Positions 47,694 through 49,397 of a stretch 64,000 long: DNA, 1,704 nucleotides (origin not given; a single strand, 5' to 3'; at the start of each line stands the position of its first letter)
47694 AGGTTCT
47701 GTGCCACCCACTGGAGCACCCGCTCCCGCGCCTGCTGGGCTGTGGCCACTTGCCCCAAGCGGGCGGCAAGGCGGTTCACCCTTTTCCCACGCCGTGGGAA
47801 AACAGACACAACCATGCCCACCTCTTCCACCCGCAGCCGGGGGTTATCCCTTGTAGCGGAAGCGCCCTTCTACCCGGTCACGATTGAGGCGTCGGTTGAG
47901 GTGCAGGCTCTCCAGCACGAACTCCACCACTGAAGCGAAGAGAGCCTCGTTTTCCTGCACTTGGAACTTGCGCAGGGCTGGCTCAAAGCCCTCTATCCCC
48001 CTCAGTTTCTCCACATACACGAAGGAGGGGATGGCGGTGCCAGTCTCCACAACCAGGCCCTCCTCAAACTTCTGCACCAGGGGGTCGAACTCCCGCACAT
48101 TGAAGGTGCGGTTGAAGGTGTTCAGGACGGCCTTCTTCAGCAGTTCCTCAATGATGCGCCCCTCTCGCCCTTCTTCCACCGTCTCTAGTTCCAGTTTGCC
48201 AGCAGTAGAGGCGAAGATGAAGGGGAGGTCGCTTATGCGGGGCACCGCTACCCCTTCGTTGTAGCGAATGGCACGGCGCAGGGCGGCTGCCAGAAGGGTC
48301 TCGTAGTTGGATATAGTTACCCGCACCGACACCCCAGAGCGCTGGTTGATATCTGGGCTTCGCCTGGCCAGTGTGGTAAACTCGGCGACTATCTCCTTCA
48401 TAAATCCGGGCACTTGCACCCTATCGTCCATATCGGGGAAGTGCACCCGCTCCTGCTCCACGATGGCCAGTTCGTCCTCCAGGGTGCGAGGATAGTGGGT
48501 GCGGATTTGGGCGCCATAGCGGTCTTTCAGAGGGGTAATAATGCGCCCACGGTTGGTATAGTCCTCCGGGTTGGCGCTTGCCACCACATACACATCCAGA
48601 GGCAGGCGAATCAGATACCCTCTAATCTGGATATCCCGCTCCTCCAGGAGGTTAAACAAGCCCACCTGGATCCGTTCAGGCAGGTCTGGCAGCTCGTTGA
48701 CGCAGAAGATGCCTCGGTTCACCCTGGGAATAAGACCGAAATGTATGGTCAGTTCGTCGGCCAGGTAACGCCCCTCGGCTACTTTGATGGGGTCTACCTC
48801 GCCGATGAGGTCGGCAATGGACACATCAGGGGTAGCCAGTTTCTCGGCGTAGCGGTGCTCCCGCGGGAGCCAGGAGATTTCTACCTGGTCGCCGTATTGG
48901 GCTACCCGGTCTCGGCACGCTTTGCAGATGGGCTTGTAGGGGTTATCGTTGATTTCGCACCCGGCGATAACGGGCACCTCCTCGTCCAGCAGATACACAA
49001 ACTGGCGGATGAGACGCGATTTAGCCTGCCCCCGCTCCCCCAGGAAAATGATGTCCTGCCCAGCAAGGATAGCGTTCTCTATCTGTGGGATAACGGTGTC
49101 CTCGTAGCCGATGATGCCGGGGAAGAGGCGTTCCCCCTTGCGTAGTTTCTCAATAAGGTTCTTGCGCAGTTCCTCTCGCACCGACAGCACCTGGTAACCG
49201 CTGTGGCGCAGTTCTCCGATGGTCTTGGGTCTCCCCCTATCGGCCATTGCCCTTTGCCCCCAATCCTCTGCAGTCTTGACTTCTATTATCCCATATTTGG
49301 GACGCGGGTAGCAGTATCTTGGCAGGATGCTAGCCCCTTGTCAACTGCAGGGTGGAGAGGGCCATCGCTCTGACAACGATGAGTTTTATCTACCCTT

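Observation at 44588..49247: Tightly coupled AAA+ (ChlI/MoxR-like) / DNA methyltransferase / vWA(MIDAS) operon: candidate undescribed NTPase-linked methylation system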

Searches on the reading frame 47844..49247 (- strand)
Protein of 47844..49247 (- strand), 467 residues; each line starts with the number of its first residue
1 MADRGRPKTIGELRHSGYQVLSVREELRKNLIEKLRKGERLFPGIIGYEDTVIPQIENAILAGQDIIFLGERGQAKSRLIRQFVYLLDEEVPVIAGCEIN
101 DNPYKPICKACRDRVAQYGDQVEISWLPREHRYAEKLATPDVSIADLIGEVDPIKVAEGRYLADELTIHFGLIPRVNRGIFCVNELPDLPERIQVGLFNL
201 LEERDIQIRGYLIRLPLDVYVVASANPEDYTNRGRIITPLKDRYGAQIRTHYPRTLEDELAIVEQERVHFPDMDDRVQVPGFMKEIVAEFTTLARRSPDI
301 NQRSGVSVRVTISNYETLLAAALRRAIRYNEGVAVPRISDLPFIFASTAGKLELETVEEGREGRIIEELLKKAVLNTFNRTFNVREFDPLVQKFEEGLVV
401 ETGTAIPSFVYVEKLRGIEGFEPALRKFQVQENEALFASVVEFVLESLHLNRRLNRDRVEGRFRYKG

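Call 3: search_protein_families(library=pfam, proteins=[window:47844-49247:-], max_evalue=0.01)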
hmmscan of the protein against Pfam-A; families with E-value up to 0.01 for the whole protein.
window:47844-49247:- (467 aa): 2 families
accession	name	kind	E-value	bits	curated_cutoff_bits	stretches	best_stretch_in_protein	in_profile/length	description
PF07728.20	AAA_5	-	2e-07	31.5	22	1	132-243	27-138/139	AAA domain (dynein-related subfamily)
PF00158.32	Sigma54_activat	-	0.00028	21.1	20.2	1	170-227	86-143/168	Sigma-54 interaction domain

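Call 4: search_protein_families(library=ncbifam, proteins=[window:47844-49247:-], max_evalue=0.01)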
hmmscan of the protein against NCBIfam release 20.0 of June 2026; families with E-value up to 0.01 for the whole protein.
window:47844-49247:- (467 aa): 5 families
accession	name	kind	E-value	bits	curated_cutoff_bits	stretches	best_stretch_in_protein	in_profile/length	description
TIGR02030.1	BchI-ChlI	equivalog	8.2e-09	35.1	466.95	1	65-275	27-225/337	magnesium chelatase ATPase subunit I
TIGR02442.1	Cob-chelat-sub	hypoth_equivalog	4e-08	32.2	779.45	1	66-269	28-217/641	putative cobaltochelatase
TIGR02031.1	BchD-ChlD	equivalog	2.2e-06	26.6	499.55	1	66-269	19-183/608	magnesium chelatase ATPase subunit D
TIGR00764.1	lon_rel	equivalog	0.0025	16.5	516.6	0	33-90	8-64/608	ATP-dependent protease LonB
TIGR02915.1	PEP_resp_reg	equivalog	0.0026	16.7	502.6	1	171-226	227-282/445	PEP-CTERM-box response regulator transcription factor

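Call 5: search_protein_families(library=padloc, proteins=[window:47844-49247:-], max_evalue=0.01)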
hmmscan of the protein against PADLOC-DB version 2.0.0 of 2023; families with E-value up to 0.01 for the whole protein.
window:47844-49247:- (467 aa): 0 families

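Call 24: search_solved_structures(query=window:47844-49247:-, max_evalue=0.01)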
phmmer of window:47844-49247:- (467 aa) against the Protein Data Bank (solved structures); distinct sequences matched with E-value up to 0.01: 4.
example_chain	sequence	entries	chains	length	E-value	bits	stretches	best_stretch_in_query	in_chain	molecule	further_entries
8osf_A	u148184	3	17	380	1.3e-09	40.8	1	42-270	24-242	Magnesium-chelatase subunit ChlI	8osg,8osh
6l8d_A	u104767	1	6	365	3e-07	32.9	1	41-270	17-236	Magnesium-chelatase subunit ChlI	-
4zpx_A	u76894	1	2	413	0.0011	21.2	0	167-296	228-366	ATP-dependent protease Lon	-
3k1j_A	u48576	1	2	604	0.0029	19.8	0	167-296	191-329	ATP-dependent protease Lon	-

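Call 37: find_homologous_proteins(query=window:47844-49247:-, max_evalue=0.00001)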
Query window:47844-49247:- (467 aa): 8000 proteins with E <= 0.00001 among 8000 candidates; the best 120 are listed.
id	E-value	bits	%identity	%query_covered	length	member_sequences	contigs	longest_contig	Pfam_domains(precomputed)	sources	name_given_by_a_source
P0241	0.0e+0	1034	100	100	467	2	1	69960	PF07728.21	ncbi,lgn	ncbi:MAG: magnesium chelatase [Dehalococcoidia bacterium]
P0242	4.1e-295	997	97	100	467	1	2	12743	PF07728.21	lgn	-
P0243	3.6e-288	974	93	100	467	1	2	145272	PF07728.21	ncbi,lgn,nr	ncbi:MAG: magnesium chelatase [Dehalococcoidia bacterium]|nr:magnesium chelatase [Dehalococcoidia ba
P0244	1.0e-285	966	93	100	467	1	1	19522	PF07728.21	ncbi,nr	ncbi:Magnesium-chelatase 38 kDa subunit [bacterium HR23]|nr:Magnesium-chelatase 38 kDa subunit [bact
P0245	1.8e-273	925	88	100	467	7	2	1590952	PF07728.21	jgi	jgi:magnesium chelatase subunit I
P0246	2.2e-266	902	88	99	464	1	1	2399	PF00158.33,PF07728.21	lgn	-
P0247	5.1e-249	845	-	-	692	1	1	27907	PF00158.33,PF07726.18,PF07728.21,PF01078.28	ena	-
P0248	1.1e-236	804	73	99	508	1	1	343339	PF07728.21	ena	-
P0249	8.5e-235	798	75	100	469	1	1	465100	PF07726.18,PF07728.21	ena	-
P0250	1.3e-234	797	75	100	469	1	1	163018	PF07726.18,PF07728.21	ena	-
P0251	2.2e-234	797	77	99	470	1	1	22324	PF20030.6,PF07728.21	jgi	-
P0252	5.4e-232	789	76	100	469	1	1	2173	PF07728.21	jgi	jgi:magnesium chelatase subunit I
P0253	1.5e-230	784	74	100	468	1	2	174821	PF07728.21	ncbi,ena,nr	ncbi:MAG: magnesium chelatase [Dehalococcoidia bacterium]|nr:magnesium chelatase [Dehalococcoidia ba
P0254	2.1e-229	780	75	99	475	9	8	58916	PF07728.21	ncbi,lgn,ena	-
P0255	1.6e-228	777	72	100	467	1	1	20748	PF07728.21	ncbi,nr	ncbi:MAG: magnesium chelatase [Chloroflexi bacterium]|nr:magnesium chelatase [Chloroflexota bacteriu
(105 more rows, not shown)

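Call 53: predict_structure(alignment_id=A4)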
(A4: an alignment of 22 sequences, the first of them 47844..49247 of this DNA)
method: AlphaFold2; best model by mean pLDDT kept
length: 467 residues; sequences in the alignment: 22
mean_pLDDT: 70.4   pTM: 0.74
mean pLDDT of the five models: 70.4, 67.5, 67.5, 65.9, 65.0
residues with pLDDT >= 90: 151; 70-90: 133; 50-70: 53; < 50: 130
segments of 3 or more residues with pLDDT < 50: 1-3, 70-73, 102-104, 134-250, 357-359
pLDDT, mean of each block of 10 residues (from residue 1): 69 84 79 90 69 81 65 58 79 77 60 88 87 49 27 34 33 31 37 30 25 30 35 29 34 81 84 91 96 86 67 90 93 94 76 56 84 97 96 95 93 92 94 94 98 91 89
secondary structure, 60 per line:
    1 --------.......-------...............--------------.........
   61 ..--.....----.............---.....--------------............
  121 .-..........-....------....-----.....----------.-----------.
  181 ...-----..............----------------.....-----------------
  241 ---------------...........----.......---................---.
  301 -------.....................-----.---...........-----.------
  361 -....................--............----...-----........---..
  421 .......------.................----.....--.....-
elements in order: H10-15 H23-37 H52-62 E65-69 H74-86 E90-94 H109-121 E123-128 H129-132 H134-137 H144-147 H153-157 E180-183 H189-202 E219-223 H256-266 H271-276 H281-296 H308-328 H338-348 H362-381 H384-395 E400-402 H408-415 H419-427 H434-450 E455-459 E462-466

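Call 56: fold_search(model_id=the predicted structure, library=pdb)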
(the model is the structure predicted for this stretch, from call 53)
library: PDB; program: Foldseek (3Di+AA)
matches with E <= 10: 192; with E <= 0.001: 0
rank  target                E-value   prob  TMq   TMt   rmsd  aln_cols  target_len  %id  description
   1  8osg_B                5.4e-03  0.97  0.31  0.41  17.3       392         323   14  AAA+ motor subunit ChlI of magnesium chelatase, hexamer conformation B (released 2023-09-06)
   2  9e2z_3                1.7e-02  0.41  0.20  0.16  22.1       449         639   13  Cryo-EM structure of human CMG helicase stalled at G4-containing DNA template (released 2025-03-26)
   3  8rig_3                2.2e-02  0.47  0.21  0.17  21.4       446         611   13  Cryo-EM structure of an MCM helicase single hexamer loaded onto dsDNA. (released 2025-01-01)
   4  7pfo_3                3.2e-02  0.38  0.22  0.17  22.1       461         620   13  Core human replisome (released 2021-11-10)
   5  3nbx                  3.4e-02  0.91  0.33  0.32  16.9       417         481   13  Crystal structure of E. coli RavA (Regulatory ATPase variant A) in complex with ADP (released 2011-01-12)
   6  7w1y_6                4.1e-02  0.41  0.24  0.18  20.8       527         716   12  Human MCM double hexamer bound to natural DNA duplex (polyAT/polyTA) (released 2023-02-08)
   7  4upb_C                5.0e-02  0.80  0.30  0.30  17.2       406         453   12  Electron cryo-microscopy of the complex formed between the hexameric ATPase RavA and the decameric inducible decarboxy (released 2014-08-20)
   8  1g8p                  5.5e-02  0.80  0.29  0.40  14.9       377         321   20  CRYSTAL STRUCTURE OF BCHI SUBUNIT OF MAGNESIUM CHELATASE (released 2001-08-03)
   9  4zpx_B                8.2e-02  0.15  0.15  0.19  17.7       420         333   14  Crystal structure of Lon ATPase domain from Thermococcus onnurineus NA1 (released 2016-05-11)
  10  4zpx_A                8.6e-02  0.18  0.15  0.20  17.4       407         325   15  Crystal structure of Lon ATPase domain from Thermococcus onnurineus NA1 (released 2016-05-11)
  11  8s0e_A                9.1e-02  0.10  0.12  0.14  20.6       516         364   11  H. sapiens OCCM bound to double stranded DNA (released 2024-10-02)
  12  8rwv_A                1.0e-01  0.13  0.14  0.16  21.5       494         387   12  Human OCCM DNA licensing intermediate (released 2025-02-05)
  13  5zr1_A                1.2e-01  0.14  0.16  0.15  22.1       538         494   13  Saccharomyces Cerevisiae Origin Recognition Complex Bound to a 72-bp Origin DNA containing ACS and B1 element (released 2018-07-11)
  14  7pt6_3                1.2e-01  0.14  0.17  0.13  22.0       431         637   13  Structure of MCM2-7 DH complexed with Cdc7-Dbf4 in the presence of ATPgS, state III (released 2022-06-08)
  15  7tjf_A                1.6e-01  0.09  0.13  0.13  21.5       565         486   11  S. cerevisiae ORC bound to 84 bp ARS1 DNA (released 2023-01-18)
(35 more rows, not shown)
